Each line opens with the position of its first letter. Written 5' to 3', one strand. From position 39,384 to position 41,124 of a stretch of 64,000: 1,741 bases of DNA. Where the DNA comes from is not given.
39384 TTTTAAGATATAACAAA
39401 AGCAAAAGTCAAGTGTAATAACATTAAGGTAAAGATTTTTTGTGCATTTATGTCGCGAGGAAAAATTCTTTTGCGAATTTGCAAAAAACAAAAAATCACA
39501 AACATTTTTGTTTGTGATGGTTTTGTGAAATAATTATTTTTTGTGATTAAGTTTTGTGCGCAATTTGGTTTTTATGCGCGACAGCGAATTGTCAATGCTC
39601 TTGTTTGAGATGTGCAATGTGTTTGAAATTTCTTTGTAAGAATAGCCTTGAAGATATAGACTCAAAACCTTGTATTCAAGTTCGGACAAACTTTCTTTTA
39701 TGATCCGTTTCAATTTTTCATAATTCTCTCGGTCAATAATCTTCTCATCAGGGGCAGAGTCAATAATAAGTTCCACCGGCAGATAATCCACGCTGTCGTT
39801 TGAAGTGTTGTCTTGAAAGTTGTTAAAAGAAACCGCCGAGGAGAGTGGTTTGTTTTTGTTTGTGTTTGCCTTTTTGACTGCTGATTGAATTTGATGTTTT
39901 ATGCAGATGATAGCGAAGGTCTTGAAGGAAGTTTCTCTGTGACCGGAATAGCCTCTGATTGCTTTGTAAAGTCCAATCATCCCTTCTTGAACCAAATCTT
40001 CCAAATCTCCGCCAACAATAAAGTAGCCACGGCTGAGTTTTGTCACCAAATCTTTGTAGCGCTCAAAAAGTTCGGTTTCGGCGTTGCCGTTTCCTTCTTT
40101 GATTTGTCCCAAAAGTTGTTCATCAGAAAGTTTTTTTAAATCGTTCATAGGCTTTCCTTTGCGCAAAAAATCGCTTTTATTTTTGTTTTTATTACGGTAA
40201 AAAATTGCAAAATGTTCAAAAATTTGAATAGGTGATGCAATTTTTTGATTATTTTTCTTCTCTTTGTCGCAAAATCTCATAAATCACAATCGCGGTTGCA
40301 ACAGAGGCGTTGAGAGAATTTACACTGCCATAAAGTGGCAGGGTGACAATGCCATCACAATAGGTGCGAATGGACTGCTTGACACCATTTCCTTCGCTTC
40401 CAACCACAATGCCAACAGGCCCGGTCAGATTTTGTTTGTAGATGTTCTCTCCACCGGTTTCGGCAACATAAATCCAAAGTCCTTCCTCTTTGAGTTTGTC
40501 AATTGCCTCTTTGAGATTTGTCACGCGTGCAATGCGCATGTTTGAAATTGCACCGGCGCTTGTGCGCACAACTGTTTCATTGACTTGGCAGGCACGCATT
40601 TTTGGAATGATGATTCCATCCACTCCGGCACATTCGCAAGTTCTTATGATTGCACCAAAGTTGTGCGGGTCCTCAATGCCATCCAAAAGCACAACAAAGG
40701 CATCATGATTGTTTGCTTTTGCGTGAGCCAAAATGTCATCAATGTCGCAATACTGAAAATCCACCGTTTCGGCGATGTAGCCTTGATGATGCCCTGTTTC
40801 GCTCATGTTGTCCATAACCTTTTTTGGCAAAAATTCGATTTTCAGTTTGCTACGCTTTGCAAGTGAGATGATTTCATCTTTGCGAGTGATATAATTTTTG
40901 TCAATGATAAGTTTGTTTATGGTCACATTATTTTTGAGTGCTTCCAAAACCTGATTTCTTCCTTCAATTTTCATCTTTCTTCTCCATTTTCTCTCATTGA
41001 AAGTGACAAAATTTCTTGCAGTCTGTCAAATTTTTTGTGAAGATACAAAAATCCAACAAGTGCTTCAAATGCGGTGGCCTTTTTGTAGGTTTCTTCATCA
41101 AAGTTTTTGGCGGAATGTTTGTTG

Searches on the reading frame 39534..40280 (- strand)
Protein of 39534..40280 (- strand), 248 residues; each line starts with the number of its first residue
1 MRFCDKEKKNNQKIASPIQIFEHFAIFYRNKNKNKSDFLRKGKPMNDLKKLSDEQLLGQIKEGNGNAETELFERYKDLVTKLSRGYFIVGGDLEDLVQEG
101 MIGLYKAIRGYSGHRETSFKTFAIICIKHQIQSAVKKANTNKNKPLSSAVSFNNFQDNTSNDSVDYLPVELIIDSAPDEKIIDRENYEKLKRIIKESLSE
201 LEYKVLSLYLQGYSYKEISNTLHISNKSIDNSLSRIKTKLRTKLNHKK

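Call 36: search_protein_families(library=pfam, proteins=[window:39534-40280:-], max_evalue=0.00001)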
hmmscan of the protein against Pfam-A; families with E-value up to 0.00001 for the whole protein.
window:39534-40280:- (248 aa): 4 families
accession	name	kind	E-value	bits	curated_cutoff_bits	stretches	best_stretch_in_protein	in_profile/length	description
PF04542.20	Sigma70_r2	-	2.8e-15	56.3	24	1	71-138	1-68/71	Sigma-70 region 2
PF00196.25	GerE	-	2.7e-09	37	23.5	1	196-243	1-48/57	Bacterial regulatory proteins, luxR family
PF08281.18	Sigma70_r4_2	-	2.1e-07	30.9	25.7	1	196-240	9-54/54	Sigma-70, region 4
PF07638.17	Sigma70_ECF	-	8.7e-07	29.5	21.1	0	173-246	115-185/185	ECF sigma factor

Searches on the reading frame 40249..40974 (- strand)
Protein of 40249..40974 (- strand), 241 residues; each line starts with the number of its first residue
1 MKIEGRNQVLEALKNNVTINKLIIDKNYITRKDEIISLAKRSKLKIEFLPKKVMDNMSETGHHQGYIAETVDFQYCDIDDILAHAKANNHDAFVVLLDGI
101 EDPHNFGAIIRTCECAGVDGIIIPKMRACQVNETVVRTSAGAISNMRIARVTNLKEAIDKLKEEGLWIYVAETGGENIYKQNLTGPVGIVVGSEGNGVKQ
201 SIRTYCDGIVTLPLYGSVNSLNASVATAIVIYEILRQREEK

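Call 36: search_protein_families(library=pfam, proteins=[window:40249-40974:-], max_evalue=0.00001)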
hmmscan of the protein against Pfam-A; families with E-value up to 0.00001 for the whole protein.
window:40249-40974:- (241 aa): 2 families
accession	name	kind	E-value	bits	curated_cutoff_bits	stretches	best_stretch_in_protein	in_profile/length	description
PF00588.24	SpoU_methylase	-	1.1e-43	149.2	29.7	1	93-232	2-142/142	SpoU rRNA Methylase family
PF08032.17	SpoU_sub_bind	-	3.9e-17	62.8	22.8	1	3-75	2-75/76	RNA 2'-O ribose methyltransferase substrate binding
